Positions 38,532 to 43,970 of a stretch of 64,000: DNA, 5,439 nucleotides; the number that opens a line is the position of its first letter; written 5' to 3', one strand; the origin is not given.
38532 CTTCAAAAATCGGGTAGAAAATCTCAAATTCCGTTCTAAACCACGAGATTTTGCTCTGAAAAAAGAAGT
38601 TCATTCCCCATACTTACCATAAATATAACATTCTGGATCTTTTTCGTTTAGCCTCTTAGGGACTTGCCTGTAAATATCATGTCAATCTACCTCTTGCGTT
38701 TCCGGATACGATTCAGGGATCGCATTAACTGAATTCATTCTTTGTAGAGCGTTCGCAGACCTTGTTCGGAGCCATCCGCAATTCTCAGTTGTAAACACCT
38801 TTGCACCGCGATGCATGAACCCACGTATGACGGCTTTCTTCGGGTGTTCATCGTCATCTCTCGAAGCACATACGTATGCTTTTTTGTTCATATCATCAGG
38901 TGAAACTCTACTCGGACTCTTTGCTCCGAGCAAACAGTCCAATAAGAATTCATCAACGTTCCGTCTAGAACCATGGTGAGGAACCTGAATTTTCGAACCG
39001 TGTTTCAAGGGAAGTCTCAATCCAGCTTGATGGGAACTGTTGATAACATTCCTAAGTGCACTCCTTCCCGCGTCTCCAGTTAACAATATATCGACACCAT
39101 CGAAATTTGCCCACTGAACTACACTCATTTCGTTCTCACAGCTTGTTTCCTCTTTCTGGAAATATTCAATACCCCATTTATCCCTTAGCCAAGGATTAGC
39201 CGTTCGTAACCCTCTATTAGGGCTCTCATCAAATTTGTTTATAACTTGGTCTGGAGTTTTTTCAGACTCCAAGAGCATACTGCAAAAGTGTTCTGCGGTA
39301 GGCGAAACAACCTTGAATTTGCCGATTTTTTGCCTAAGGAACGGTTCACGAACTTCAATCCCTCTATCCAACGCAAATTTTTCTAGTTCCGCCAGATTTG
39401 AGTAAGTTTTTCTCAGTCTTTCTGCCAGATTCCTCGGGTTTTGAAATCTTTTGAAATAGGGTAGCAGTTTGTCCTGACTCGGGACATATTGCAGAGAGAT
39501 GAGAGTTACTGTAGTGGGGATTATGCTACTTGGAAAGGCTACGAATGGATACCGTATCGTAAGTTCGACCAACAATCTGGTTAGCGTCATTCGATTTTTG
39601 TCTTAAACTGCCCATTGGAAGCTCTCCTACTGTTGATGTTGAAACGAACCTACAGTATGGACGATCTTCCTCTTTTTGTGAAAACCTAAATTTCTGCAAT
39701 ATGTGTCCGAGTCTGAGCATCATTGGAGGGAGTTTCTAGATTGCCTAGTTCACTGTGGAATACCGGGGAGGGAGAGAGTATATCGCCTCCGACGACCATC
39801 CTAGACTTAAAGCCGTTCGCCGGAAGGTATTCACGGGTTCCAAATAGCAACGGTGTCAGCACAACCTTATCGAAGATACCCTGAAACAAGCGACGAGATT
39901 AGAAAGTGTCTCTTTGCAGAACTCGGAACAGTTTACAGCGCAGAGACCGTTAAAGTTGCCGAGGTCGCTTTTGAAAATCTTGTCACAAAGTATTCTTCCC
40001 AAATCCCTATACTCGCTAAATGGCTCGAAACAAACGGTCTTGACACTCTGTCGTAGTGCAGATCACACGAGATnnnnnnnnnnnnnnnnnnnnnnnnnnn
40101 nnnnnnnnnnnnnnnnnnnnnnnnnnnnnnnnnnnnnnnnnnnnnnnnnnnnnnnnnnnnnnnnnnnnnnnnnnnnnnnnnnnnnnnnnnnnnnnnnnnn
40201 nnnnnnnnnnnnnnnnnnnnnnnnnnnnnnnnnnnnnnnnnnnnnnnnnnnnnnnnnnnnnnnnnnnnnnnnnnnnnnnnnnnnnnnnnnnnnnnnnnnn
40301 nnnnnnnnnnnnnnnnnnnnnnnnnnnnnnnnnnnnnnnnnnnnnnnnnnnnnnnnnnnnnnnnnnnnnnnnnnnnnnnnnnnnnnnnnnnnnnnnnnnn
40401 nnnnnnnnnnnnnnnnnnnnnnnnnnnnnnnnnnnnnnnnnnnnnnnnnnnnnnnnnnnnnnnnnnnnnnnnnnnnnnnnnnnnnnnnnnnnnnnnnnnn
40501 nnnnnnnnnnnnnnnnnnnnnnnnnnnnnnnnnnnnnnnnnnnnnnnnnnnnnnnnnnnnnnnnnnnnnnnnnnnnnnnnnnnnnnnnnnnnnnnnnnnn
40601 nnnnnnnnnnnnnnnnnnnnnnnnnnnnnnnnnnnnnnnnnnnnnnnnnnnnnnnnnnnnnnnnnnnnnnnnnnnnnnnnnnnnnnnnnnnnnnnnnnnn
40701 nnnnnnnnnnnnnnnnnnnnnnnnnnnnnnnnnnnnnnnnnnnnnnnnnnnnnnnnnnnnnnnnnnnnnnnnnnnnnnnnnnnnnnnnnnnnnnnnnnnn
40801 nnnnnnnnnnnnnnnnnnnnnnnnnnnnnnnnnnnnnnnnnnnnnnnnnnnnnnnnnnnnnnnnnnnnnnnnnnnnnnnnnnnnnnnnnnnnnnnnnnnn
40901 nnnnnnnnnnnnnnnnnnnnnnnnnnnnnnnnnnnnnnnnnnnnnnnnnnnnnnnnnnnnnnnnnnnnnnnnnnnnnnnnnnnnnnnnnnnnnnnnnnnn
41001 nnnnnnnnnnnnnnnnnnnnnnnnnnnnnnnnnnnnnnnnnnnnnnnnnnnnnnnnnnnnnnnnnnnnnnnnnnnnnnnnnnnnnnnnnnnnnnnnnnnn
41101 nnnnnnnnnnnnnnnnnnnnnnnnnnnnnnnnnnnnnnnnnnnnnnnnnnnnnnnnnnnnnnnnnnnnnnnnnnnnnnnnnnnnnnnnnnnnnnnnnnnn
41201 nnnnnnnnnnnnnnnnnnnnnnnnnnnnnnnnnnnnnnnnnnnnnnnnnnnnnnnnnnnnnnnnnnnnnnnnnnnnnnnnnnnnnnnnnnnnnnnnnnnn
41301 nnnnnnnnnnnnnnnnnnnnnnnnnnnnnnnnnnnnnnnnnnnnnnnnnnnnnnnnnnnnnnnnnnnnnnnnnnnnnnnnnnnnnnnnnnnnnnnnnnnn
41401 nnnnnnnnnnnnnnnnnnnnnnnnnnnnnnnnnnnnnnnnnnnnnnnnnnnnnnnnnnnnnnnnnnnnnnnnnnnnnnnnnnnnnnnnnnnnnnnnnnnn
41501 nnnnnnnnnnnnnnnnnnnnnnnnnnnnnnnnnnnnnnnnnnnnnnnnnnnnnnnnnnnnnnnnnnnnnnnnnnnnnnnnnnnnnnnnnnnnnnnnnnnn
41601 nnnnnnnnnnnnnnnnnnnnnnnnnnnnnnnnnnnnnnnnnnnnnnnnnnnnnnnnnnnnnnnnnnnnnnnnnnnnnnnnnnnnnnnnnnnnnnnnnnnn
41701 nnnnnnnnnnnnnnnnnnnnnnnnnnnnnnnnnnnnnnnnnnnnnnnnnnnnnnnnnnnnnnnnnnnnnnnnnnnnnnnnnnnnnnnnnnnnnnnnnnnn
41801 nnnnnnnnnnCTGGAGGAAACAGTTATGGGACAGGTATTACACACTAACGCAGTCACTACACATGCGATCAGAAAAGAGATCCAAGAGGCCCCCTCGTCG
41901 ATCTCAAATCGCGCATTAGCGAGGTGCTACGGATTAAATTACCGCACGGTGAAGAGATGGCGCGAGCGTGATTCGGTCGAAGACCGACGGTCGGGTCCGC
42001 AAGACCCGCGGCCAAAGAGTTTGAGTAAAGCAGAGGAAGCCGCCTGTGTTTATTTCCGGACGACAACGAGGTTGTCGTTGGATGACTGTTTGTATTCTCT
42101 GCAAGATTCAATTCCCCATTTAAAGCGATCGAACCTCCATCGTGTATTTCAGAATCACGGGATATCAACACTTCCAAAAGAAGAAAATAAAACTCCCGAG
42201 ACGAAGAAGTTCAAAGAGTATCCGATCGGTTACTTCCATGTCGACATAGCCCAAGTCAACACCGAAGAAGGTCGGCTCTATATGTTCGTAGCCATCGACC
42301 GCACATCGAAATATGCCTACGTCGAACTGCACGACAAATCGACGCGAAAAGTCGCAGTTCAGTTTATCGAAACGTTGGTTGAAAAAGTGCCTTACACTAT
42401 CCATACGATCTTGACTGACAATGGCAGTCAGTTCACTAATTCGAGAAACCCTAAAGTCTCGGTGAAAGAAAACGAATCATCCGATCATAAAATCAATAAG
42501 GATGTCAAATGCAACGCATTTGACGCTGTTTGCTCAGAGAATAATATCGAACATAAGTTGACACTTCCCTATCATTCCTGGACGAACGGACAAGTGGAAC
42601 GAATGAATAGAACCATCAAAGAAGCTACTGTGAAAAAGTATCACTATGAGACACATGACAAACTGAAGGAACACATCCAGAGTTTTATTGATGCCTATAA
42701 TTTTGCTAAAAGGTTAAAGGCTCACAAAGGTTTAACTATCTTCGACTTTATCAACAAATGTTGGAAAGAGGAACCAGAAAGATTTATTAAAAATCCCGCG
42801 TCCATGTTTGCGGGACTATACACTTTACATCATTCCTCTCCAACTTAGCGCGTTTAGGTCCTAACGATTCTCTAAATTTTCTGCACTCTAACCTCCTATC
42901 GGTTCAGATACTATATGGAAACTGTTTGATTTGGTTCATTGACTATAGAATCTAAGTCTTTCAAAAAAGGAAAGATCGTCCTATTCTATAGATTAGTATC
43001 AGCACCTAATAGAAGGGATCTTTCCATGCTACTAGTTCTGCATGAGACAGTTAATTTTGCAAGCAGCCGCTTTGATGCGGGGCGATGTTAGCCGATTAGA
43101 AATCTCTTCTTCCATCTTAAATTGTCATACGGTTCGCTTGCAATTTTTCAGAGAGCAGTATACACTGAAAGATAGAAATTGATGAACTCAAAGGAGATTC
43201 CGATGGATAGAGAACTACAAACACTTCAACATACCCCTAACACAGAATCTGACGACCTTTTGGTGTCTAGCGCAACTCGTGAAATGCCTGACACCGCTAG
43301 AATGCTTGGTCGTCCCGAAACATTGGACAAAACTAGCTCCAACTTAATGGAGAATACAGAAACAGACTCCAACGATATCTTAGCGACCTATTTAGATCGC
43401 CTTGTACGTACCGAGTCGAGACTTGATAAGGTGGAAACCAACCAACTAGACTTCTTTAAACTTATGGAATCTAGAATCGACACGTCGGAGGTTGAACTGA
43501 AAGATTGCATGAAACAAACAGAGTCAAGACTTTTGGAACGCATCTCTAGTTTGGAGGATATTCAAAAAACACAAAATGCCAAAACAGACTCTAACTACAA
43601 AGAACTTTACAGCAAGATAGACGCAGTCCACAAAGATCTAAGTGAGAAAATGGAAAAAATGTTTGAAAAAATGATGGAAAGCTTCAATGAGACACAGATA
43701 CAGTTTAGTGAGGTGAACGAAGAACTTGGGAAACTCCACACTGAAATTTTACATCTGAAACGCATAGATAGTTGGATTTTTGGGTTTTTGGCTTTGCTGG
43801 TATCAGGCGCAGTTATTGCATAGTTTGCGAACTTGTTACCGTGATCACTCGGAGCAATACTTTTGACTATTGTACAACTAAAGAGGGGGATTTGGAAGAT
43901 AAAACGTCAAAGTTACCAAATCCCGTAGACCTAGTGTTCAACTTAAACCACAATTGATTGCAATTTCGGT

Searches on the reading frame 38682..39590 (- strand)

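Call 18: search_protein_families(library=pfam, proteins=[window:38682-39590:-], max_evalue=0.001)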
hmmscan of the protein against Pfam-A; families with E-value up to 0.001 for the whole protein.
window:38682-39590:- (302 aa): 0 families

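Call 56: search_protein_families(library=padloc, proteins=[window:38682-39590:-], max_evalue=0.001)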
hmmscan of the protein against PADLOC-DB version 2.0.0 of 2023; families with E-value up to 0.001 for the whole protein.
window:38682-39590:- (302 aa): 4 families
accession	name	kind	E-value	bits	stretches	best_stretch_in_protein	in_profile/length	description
PDLC04676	PDC-M48B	-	9.7e-72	239.7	1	39-300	98-356/357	-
PDLC03854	LmuA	-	4.8e-09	33.8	1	85-220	151-278/345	-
PDLC03805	RTasMBL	-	4.3e-07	27.4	1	145-218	175-247/322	DRT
PDLC04677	PDC-M48B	-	6.3e-06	23.7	1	57-256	120-298/339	-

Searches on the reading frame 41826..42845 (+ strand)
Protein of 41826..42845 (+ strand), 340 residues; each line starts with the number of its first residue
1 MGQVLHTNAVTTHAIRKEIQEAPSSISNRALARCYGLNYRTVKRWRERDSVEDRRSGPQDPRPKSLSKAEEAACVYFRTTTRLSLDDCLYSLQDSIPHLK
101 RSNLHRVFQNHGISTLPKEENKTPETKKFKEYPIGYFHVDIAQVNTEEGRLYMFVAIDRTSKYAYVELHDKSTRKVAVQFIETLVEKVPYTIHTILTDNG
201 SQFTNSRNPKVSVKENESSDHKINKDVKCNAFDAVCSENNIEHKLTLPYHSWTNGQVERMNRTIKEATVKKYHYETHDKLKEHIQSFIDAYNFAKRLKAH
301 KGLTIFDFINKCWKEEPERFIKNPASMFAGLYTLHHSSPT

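Call 73: search_protein_families(library=pfam, proteins=[window:41826-42845:+], max_evalue=1)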
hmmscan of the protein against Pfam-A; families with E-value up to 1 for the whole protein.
window:41826-42845:+ (340 aa): 10 families
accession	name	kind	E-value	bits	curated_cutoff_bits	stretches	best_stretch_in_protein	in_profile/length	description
PF00665.32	rve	-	1.1e-14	55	32.6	1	133-251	4-102/102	Integrase core domain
PF13683.12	rve_3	-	2.3e-10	40.5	26.5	1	240-301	2-63/67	Integrase core domain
PF13384.12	HTH_23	-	0.0065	16.7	24.6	1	25-48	17-40/50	Homeodomain-like domain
PF13358.12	DDE_3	-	0.008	16.5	28.6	1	143-280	30-145/146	DDE superfamily endonuclease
PF13333.12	rve_2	-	0.0096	16.5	22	1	263-308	6-51/56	Integrase core domain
PF13326.11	PSII_Pbs27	-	0.011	16.4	25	1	218-301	39-93/140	Photosystem II Pbs27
PF13551.12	HTH_29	-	0.026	15.1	28.1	1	28-72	15-64/64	Winged helix-turn helix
PF13610.12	DDE_Tnp_IS240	-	0.036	14.7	27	1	137-205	4-72/139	DDE domain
PF12776.13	Myb_DNA-bind_3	-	0.049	15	23.6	1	233-303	12-77/96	Myb/SANT-like DNA-binding domain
PF13518.12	HTH_28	-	0.09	13.3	25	1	27-48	14-35/52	Helix-turn-helix domain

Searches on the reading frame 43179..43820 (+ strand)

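Call 3: search_protein_families(library=pfam, proteins=[window:43179-43820:+], max_evalue=0.1)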
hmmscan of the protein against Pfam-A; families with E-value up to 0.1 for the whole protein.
window:43179-43820:+ (214 aa): 6 families
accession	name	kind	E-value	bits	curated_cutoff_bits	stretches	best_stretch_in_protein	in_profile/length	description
PF20990.2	DUF2207_C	-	0.00094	19.4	33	1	56-165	20-130/247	Predicted membrane protein (DUF2207) C-terminal domain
PF15011.11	CA109-like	-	0.0018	18.6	27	1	109-193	14-99/161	Ribosome biogenesis protein C1orf109-like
PF15233.11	SYCE1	-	0.01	16.3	27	0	64-156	34-128/152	Synaptonemal complex central element protein 1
PF05960.17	DUF885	-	0.034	14.2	32.4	1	37-184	1-146/532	Bacterial protein of unknown function (DUF885)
PF18709.6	DLP_helical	-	0.042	13.6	25.5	1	71-187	82-200/340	Dynamin-like helical domain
PF02601.20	Exonuc_VII_L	-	0.062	13.2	35.9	1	55-180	144-270/315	Exonuclease VII, large subunit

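Call 4: search_protein_families(library=padloc, proteins=[window:43179-43820:+], max_evalue=0.1)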
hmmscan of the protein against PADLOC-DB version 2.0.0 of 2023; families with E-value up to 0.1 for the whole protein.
window:43179-43820:+ (214 aa): 11 families
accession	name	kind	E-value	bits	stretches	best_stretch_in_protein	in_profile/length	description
PDLC04135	mad3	-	4e-05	21.3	1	81-191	120-241/374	mads_3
PDLC00601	ZorA1|ZorA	-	0.0028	14.3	1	55-187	289-418/699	MotA/ExbB/TolQ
PDLC03841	LeoBC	-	0.0046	14.1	1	61-209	310-466/601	-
PDLC00598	ZorA1|ZorA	-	0.0068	12.8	1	57-178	358-484/663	MotA/ExbB/TolQ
PDLC00006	DruC1|DruC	-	0.0075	12.8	1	68-188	163-290/626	Unknown function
PDLC00659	HmaA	-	0.0079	12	1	57-197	336-477/1176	SNF2 helicase / DEAD-box helicase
PDLC00503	JetC1|JetC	-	0.0083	12.2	1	7-190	590-766/1146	DUF3584 domain; MukB-like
PDLC04046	PD-T4-6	-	0.011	12.9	1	98-173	278-352/427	-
PDLC00648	ZorA3|ZorA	-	0.012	12.4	1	48-176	352-517/692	MotA/ExbB/TolQ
PDLC00647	ZorA3|ZorA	-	0.028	10.9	1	11-181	361-531/780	MotA/ExbB/TolQ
PDLC03842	LeoB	-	0.056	10.3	1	56-174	267-391/568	-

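Call 5: search_protein_families(library=ncbifam, proteins=[window:43179-43820:+], max_evalue=0.1)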
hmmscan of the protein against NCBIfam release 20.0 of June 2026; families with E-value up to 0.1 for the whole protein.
window:43179-43820:+ (214 aa): 4 families
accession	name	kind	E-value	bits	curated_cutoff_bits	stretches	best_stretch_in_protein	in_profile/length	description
TIGR01843.1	type_I_hlyD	subfamily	0.00019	20.5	208.65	1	42-188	121-266/422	HlyD family type I secretion periplasmic adaptor subunit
NF041922.1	DLP_LeoA_gen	subfamily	0.0066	15.5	325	1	49-193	264-410/532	LeoA/HP0731 family dynamin-like GTPase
NF045650.1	CD1247_Nterm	equivalog_domain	0.01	16.4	30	1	119-190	2-69/70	CD1247 N-terminal domain-containing protein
NF033917.0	antiphage_ZorA_4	subfamily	0.013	14.5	500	1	51-190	238-379/413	anti-phage ZorAB system protein ZorA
